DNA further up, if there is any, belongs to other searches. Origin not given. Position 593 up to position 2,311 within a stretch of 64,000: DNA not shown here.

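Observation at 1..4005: NapG/NapH-like quinol-dehydrogenase pair embedded between beta-propeller proteins instead of a known reductase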

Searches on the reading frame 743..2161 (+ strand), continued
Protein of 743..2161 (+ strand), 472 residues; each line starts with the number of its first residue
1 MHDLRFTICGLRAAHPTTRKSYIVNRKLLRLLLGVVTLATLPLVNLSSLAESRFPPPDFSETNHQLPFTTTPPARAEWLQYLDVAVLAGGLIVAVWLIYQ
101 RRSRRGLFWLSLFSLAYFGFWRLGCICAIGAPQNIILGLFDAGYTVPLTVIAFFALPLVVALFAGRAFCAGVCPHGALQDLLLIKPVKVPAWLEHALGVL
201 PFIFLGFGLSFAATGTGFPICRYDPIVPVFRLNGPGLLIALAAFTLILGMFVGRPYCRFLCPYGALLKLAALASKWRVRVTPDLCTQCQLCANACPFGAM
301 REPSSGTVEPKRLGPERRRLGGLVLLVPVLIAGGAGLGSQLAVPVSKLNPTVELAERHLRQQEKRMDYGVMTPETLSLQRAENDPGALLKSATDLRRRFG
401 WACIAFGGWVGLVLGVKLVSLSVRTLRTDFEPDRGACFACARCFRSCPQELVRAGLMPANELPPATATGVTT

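Call 20: find_related_loci(query=A1, collection=genome_contigs, flank=10000)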
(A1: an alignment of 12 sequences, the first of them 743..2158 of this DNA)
Query A1 (472 aa) in genome_contigs; peptide patterns used: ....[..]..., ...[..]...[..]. (x = any residue, [..] = any of these).
600 stretches matched a pattern (row limit reached: there are more); 439 encode a relative of the query (tblastn E <= 1e-3); the best 80 are kept; 80 distinct loci.
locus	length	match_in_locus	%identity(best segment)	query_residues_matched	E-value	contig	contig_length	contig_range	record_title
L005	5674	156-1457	84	37-470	0e+0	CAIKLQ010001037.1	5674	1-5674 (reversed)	MAG: uncultured Verrucomicrobia bacterium isolate KTt_bin-1485 genome assembly, contig: bin-1485:1037/1053, whole genome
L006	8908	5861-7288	76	1-472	0e+0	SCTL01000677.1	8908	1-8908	MAG: Verrucomicrobia bacterium isolate FW301_bin.11 FW301_bin.11-45833-1, whole genome shotgun sequence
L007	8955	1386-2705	78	22-463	0e+0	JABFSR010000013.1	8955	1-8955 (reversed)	MAG: Verrucomicrobia bacterium isolate WB-IL-17 seq_4147, whole genome shotgun sequence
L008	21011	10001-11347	77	25-472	0e+0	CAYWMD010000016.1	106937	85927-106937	MAG TPA_asm: uncultured Bifidobacteriaceae bacterium isolate SRP292972_co2_226 genome assembly, contig: NODE_151_length_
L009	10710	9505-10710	83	49-450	0e+0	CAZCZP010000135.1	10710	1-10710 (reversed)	MAG TPA_asm: uncultured Bifidobacteriaceae bacterium isolate SRP237561_co1_88 genome assembly, contig: NODE_11865_length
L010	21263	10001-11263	80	47-470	0e+0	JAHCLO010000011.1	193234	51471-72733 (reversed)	MAG: Verrucomicrobiia bacterium isolate TGS_VER2 VER2_11, whole genome shotgun sequence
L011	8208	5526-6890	67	1-462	0e+0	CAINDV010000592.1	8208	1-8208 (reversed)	MAG: uncultured Verrucomicrobia bacterium isolate Loclat_bin-20771 genome assembly, contig: bin-20771:0592/1379, whole g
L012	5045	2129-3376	74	49-464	0e+0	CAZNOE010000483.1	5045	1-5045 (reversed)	MAG TPA_asm: uncultured Bifidobacteriaceae bacterium isolate SRP119689_co1_68 genome assembly, contig: NODE_27961_length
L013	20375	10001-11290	70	34-463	0e+0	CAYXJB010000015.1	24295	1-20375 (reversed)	MAG TPA_asm: uncultured Verrucomicrobiota bacterium isolate binchicken_co30_150 genome assembly, contig: NODE_1610_lengt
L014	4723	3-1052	81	114-463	0e+0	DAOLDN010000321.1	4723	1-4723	MAG TPA_asm: Verrucomicrobiota bacterium isolate AMR_MDS_0155 NODE_3574_length_4723_cov_3.914524, whole genome shotgun s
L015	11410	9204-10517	63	26-466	2e-178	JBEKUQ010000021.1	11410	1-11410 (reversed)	MAG: Verrucomicrobiota bacterium isolate SPRUCE 585 SPRUCE_585_21, whole genome shotgun sequence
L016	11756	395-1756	61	6-463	4e-177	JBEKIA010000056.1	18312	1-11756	MAG: Verrucomicrobiota bacterium isolate SPRUCE 28 SPRUCE_28_56, whole genome shotgun sequence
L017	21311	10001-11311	63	26-463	3e-174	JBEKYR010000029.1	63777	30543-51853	MAG: Verrucomicrobiota bacterium isolate SPRUCE 67 SPRUCE_67_29, whole genome shotgun sequence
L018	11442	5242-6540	64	28-461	2e-173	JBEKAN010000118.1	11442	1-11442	MAG: Verrucomicrobiota bacterium isolate SPRUCE 113 SPRUCE_113_118, whole genome shotgun sequence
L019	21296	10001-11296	63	26-458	8e-173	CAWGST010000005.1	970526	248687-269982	MAG: uncultured Verrucomicrobiae bacterium isolate MFD05580.bin.1.36 genome assembly, contig: contig_2083, whole genome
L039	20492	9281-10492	59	48-456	1e-147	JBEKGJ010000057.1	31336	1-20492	MAG: Verrucomicrobiota bacterium isolate SPRUCE 250 SPRUCE_250_57, whole genome shotgun sequence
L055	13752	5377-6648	48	27-453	1e-122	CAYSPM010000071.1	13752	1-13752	MAG TPA_asm: uncultured Pirellulales bacterium isolate binchicken_co262_296 genome assembly, contig: NODE_4957_length_13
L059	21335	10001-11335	44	26-471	2e-118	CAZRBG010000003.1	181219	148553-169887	MAG TPA_asm: uncultured Pirellulales bacterium isolate binchicken_co17_49 genome assembly, contig: NODE_162_length_18121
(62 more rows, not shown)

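Call 26: find_homologous_proteins(query=L004:8419-9429:+, max_evalue=0.001)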
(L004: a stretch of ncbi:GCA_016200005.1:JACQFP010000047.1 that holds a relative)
Query L004:8419-9429:+ (337 aa): 3431 proteins with E <= 0.001 among 6717 candidates; the best 120 are listed.
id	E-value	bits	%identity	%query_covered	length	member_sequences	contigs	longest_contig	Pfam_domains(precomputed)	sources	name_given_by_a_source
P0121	1.4e-205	700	89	100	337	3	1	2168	-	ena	-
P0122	2.1e-197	673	84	100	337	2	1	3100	-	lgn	-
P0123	1.1e-194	664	83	100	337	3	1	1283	-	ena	-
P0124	2.0e-194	663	82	100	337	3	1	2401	-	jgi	jgi:hypothetical protein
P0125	3.1e-193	659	82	100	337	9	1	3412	-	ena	-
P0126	3.3e-192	656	82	100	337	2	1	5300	-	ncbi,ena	-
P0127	5.6e-192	655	81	100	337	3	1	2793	-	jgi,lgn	jgi:hypothetical protein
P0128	5.9e-192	655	79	100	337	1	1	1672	-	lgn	-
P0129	2.7e-191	653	80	100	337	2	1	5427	-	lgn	-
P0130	2.0e-190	650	80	100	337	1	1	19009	-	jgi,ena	-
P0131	5.6e-189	645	79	100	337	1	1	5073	PF01436.28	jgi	-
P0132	1.0e-188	644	80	100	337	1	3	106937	-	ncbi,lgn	-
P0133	3.0e-187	640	79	100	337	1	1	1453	-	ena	-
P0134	3.2e-187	640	79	100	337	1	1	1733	-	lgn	-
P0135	2.2e-186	637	79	100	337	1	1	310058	-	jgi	jgi:hypothetical protein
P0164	7.3e-180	615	77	100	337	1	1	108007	-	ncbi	-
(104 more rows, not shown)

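Call 28: find_encoding_contigs(protein=P0164, flank=10000, max_places=3)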
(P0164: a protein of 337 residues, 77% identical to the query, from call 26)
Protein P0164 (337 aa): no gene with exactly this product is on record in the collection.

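Call 33: search_solved_structures(query=P0164, max_evalue=1)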
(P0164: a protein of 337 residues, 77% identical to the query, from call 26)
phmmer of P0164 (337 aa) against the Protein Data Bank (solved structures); distinct sequences matched with E-value up to 1: 21.
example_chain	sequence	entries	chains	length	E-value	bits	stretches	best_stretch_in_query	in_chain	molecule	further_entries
8prj_A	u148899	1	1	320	3.9e-12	48.9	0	76-145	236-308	v31Bagel8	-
6d69_A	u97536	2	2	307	1e-11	47.6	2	142-284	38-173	NHL Repeat Region of D. melanogaster Thin | Thin, isoform D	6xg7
8prs_A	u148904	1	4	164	4.9e-07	32.2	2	77-145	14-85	nvBagel4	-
8j72_A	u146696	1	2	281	2.2e-06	30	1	116-238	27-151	E3 ubiquitin-protein ligase TRIM71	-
7qrx_A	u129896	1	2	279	4.8e-06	28.9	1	118-238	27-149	E3 ubiquitin-protein ligase TRIM71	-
9jur_A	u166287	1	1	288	5.2e-06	28.8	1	116-238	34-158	E3 ubiquitin-protein ligase TRIM71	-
7qrw_A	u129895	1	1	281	5.3e-06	28.8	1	99-287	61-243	Isoform 4 of Tripartite motif-containing protein 3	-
9ifo_A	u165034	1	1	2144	6.3e-06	28.5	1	77-125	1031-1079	Teneurin-Like Protein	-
8pra_A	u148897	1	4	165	6.4e-06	28.5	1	77-145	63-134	Cell surface protein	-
9pt5_A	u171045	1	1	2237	6.8e-06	28.4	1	77-125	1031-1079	Teneurin-like protein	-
6fpt_A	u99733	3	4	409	1.3e-05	27.5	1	116-238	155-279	E3 ubiquitin-protein ligase TRIM71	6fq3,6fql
7b96_A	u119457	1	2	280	0.00031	22.9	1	95-287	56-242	Isoform 2 of Tripartite motif-containing protein 2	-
7qrv_A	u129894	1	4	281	0.00031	22.9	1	95-287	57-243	Tripartite motif-containing protein 2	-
7b2r_A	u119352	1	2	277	0.00034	22.8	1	95-287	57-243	Tripartite motif-containing protein 2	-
8pro_A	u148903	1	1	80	0.0066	18.6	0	114-146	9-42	Cell surface protein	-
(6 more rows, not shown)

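Call 34: search_solved_structures(query=A1, max_evalue=0.1)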
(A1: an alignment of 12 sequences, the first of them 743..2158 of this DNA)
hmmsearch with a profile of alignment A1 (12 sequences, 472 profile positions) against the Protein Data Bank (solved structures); distinct sequences matched with E-value up to 0.1: 4.
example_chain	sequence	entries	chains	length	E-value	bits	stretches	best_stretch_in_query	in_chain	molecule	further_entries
5t5i_G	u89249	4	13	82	0.00044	22.2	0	279-299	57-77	Tungsten formylmethanofuran dehydrogenase subunit fwdG | Tungsten formylmethanofuran dehydrogenase, subunit G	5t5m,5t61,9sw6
8a8o_C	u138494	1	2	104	0.025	16.4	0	431-457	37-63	Beta-subunit of the PAPS reductase from Methanothermococcus thermolithotrophicus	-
2z8q_A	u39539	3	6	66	0.08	14.8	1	274-310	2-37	Ferredoxin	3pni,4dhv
7bkb_L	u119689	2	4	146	0.088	14.6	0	272-301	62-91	Formylmethanofuran dehydrogenase, subunit G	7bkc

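Call 35: predict_structure(alignment_id=A2)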
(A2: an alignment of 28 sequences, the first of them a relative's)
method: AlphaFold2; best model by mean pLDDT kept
length: 337 residues; sequences in the alignment: 28
mean_pLDDT: 77.5   pTM: 0.78
mean pLDDT of the five models: 77.5, 76.8, 75.7, 74.9, 64.4
residues with pLDDT >= 90: 141; 70-90: 101; 50-70: 39; < 50: 56
segments of 3 or more residues with pLDDT < 50: 1-47, 240-248
pLDDT, mean of each block of 10 residues (from residue 1): 33 42 39 36 43 85 95 91 95 94 95 94 96 97 87 93 91 94 82 61 82 78 78 70 46 68 80 80 84 83 68 93 94 94
secondary structure, 60 per line:
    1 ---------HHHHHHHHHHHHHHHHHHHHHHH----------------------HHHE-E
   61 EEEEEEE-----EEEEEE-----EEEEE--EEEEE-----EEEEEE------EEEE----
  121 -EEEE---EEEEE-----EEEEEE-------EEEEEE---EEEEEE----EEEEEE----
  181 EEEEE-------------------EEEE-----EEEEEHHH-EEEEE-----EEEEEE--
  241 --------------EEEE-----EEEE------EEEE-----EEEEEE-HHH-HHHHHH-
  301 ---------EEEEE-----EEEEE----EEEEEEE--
elements in order: H10-32 E60-67 E73-78 E84-88 E91-95 E101-106 E113-116 E122-125 E129-133 E139-144 E152-157 E161-166 E171-176 E181-185 E205-208 E214-218 E223-227 E233-238 E255-258 E264-267 E274-277 E283-288 H294-299 E310-314 E320-324 E329-335

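Call 37: fold_search(model_id=the predicted structure, library=pdb)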
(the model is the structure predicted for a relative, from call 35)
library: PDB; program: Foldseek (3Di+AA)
matches with E <= 10: 1790; with E <= 0.001: 1345
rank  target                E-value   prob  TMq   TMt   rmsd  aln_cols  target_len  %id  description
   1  6d69                  2.1e-16  1.00  0.66  0.75   4.6       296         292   17  Crystal Structure of the NHL Repeat Region of D. melanogaster Thin (released 2019-04-24)
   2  6xg7                  5.1e-16  1.00  0.64  0.74   5.5       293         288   16  1.3 A Resolution Structure of the of the NHL Repeat Region of D. melanogaster Thin (released 2020-12-16)
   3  7b2r_A                1.4e-15  1.00  0.64  0.78   4.6       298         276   15  Crystal structure of NHL domain of TRIM2 (released 2021-01-13)
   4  7qrw                  8.7e-15  1.00  0.63  0.76   5.3       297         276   16  Crystal structure of NHL domain of TRIM3 (released 2022-05-04)
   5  7b96_A                1.5e-14  1.00  0.65  0.78   5.3       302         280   14  NHL domain of human TRIM2 (released 2022-01-12)
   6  7b2r_B                2.1e-14  1.00  0.62  0.76   5.5       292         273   15  Crystal structure of NHL domain of TRIM2 (released 2021-01-13)
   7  7qrv_D                2.2e-14  1.00  0.64  0.76   5.6       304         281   14  Crystal structure of NHL domain of TRIM2 (full C-terminal) (released 2022-05-04)
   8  7qrv_A                4.2e-14  1.00  0.67  0.80   4.2       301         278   15  Crystal structure of NHL domain of TRIM2 (full C-terminal) (released 2022-05-04)
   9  8j72_B                5.0e-14  1.00  0.62  0.74   4.9       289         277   15  Crystal structure of mammalian Trim71 in complex with lncRNA Trincr1 (released 2024-03-06)
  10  7qrv_B                6.9e-14  1.00  0.65  0.78   5.2       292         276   14  Crystal structure of NHL domain of TRIM2 (full C-terminal) (released 2022-05-04)
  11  9jur                  1.2e-13  1.00  0.61  0.73   6.0       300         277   15  Crystal Structure of NHL domain of human E3 ubiquitin-protein ligase TRIM71 (released 2025-04-30)
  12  1q7f_B                1.3e-13  1.00  0.62  0.73   5.3       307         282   14  Brain Tumor NHL domain (released 2003-10-21)
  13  6fq3_A                1.8e-13  1.00  0.61  0.53   6.6       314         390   13  Crystal structure of Danio rerio Lin41 filamin-NHL domains in complex with lin-29A 5'UTR 13mer RNA (released 2018-05-09)
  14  4zlr_B                1.9e-13  1.00  0.60  0.71   5.6       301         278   13  Structure of the Brat-NHL domain bound to consensus RNA motif (released 2015-11-11)
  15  6fpt_B                2.4e-13  1.00  0.63  0.56   4.9       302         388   14  Crystal structure of Danio rerio Lin41 filamin-NHL domains (released 2018-05-09)
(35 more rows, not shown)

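Call 54: predict_structure(alignment_id=A3)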
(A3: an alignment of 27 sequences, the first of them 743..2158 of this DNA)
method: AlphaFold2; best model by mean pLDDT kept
length: 472 residues; sequences in the alignment: 27
mean_pLDDT: 61.5   pTM: 0.57
mean pLDDT of the five models: 61.5, 59.9, 59.7, 53.4, 50.3
residues with pLDDT >= 90: 26; 70-90: 148; 50-70: 156; < 50: 142
segments of 3 or more residues with pLDDT < 50: 1-25, 47-61, 63-75, 124-126, 219-234, 274-309, 425-447, 467-472
pLDDT, mean of each block of 10 residues (from residue 1): 33 38 54 75 53 35 34 52 79 69 64 69 53 70 68 71 56 63 66 74 77 62 38 51 62 56 57 44 36 38 42 68 88 93 83 85 73 76 86 88 91 84 48 34 45 64 51 34
secondary structure, 60 per line:
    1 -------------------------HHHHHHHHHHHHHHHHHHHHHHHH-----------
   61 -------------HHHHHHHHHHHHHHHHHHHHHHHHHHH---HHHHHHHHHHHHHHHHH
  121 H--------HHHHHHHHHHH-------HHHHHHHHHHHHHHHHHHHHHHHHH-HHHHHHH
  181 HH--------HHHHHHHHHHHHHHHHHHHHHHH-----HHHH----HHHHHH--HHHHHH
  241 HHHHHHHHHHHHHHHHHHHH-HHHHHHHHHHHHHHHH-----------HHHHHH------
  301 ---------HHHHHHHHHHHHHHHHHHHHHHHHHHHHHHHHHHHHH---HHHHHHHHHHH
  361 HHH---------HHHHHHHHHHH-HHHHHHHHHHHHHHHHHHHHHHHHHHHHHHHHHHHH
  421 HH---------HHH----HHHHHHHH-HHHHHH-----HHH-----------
elements in order: H26-49 H74-100 H104-121 H130-140 H148-172 H174-182 H191-213 H219-222 H227-232 H235-260 H262-277 H289-294 H310-346 H350-363 H373-383 H385-422 H439-446 H448-453

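Call 57: search_protein_families(library=pfam, proteins=[L039:2162-3136:+, L059:1062-2411:+, L055:26-2041:+, L013:6606-7388:+, L008:19371-20801:+], max_evalue=0.001)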
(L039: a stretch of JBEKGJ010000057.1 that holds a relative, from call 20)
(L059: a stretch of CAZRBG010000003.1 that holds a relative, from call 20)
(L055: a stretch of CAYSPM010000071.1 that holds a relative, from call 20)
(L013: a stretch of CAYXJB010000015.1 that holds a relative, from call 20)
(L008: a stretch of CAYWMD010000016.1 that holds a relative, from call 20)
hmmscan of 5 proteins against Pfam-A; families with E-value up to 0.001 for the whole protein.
L039:2162-3136:+ (325 aa): 2 families
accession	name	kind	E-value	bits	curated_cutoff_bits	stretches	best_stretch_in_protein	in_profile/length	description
PF00005.33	ABC_tran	-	5.2e-25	89.1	25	1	40-184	1-136/137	ABC transporter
PF13304.12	AAA_21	-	1.9e-10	41.8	27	1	151-215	232-298/304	AAA domain, putative AbiEii toxin, Type IV TA system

L059:1062-2411:+ (450 aa): 6 families
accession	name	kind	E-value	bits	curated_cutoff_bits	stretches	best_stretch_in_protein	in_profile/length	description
PF00534.26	Glycos_transf_1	-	5.8e-25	88.2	26.4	1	259-421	16-171/172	Glycosyl transferases group 1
PF13692.12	Glyco_trans_1_4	-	1.9e-20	74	27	1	259-408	2-142/142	Glycosyl transferases group 1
PF13439.12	Glyco_transf_4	-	1.5e-13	51.5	28.5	1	134-247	55-169/170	Glycosyltransferase Family 4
PF13579.12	Glyco_trans_4_4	-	1.7e-08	35.4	29.7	1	137-243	57-158/158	Glycosyl transferase 4-like domain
PF20706.3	GT4-conflict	-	3.6e-08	33.2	26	1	214-434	149-383/385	Family 4 Glycosyltransferase in conflict systems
PF13524.12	Glyco_trans_1_2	-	1.8e-07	31.6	25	1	340-437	46-143/144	Glycosyl transferase-like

L055:26-2041:+ (672 aa): 1 family
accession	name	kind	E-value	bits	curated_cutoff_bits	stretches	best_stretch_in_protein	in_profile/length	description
PF02687.27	FtsX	-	4.2e-19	69.2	25.5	2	73-195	3-119/120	FtsX-like permease C-terminal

L013:6606-7388:+ (261 aa): 0 families

L008:19371-20801:+ (477 aa): 3 families
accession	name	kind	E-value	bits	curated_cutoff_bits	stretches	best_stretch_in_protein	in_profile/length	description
PF00884.28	Sulfatase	-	3.1e-39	135.5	25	1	36-365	1-301/301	Sulfatase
PF16347.10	SGSH_C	-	5.5e-17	62.8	29.3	1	313-449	1-148/154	N-sulphoglucosamine sulphohydrolase, C-terminal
PF01663.27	Phosphodiest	-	1.2e-07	32.1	23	0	51-105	12-65/342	Type I phosphodiesterase / nucleotide pyrophosphatase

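Call 58: fold_search(model_id=the predicted structure, library=pdb)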
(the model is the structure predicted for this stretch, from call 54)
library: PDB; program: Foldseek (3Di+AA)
matches with E <= 10: 118; with E <= 0.001: 0
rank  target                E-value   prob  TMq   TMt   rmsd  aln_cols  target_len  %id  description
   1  6t6v                  8.9e-01  0.06  0.11  0.08  29.1       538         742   14  Glu-494-Ala inactive monomer of a quinol dependent Nitric Oxide Reductase (qNOR) from Alcaligenes xylosoxidans (released 2020-04-01)
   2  9g11                  1.4e+00  0.08  0.13  0.13  24.6       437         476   12  sugar/H+ symporter STP6 in inward occluded conformation with glucose bound (released 2024-08-14)
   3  8pm6                  1.4e+00  0.05  0.11  0.08  26.6       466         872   14  Human bile salt export pump (BSEP) in complex with inhibitor GBM in nanodiscs (released 2023-11-22)
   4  8otz_BP               1.6e+00  0.04  0.09  0.11  52.4       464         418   13  48-nm repeat of the native axonemal doublet microtubule from bovine sperm (released 2023-11-22)
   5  7mby_R                1.6e+00  0.06  0.11  0.16  22.1       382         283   12  Human Cholecystokinin 1 receptor (CCK1R) Gq chimera (mGsqi) complex (released 2021-05-26)
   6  8k9e_C                1.8e+00  0.05  0.12  0.12  24.6       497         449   12  Cryo-EM structure of the photosynthetic alternative complex III from Chloroflexus aurantiacus at 3.3 angstrom (released 2024-03-06)
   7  9d69                  1.8e+00  0.06  0.11  0.12  26.7       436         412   12  Human excitatory amino acid transporter 3 (EAAT3) with bound L-Cysteine in an intermediate outward facing state (slight  (released 2025-01-22)
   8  7rtu_B                1.9e+00  0.05  0.10  0.12  32.9       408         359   15  Cryo-EM structure of a TTYH2 trans-dimer (released 2021-08-25)
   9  5azp_A                1.9e+00  0.02  0.07  0.07  32.0       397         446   17  Crystal structure of a membrane protein from Pseudomonas aeruginosa (released 2016-06-08)
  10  4ea3_B                2.1e+00  0.06  0.12  0.14  27.3       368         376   12  Structure of the N/OFQ Opioid Receptor in Complex with a Peptide Mimetic (released 2012-04-25)
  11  6m31_A                2.3e+00  0.05  0.11  0.15  22.0       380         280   12  Structural and Functional Insights into an Archaeal Lipid Synthase (released 2021-02-03)
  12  4p19_B                2.3e+00  0.05  0.11  0.12  25.4       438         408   11  Closed, apo inward-facing state of the glutamate transporter homologue GltPh (released 2014-06-04)
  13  9g71_A                2.6e+00  0.02  0.08  0.09  32.2       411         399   13  Cryo-EM structure of TTYH2 in complex with lipids in GDN (released 2025-05-21)
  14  4ea3_A                2.7e+00  0.06  0.11  0.17  23.0       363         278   13  Structure of the N/OFQ Opioid Receptor in Complex with a Peptide Mimetic (released 2012-04-25)
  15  9d68                  2.7e+00  0.05  0.11  0.12  26.7       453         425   10  Human excitatory amino acid transporter 3 (EAAT3) with bound L-Cysteine in an outward facing state (released 2025-01-22)
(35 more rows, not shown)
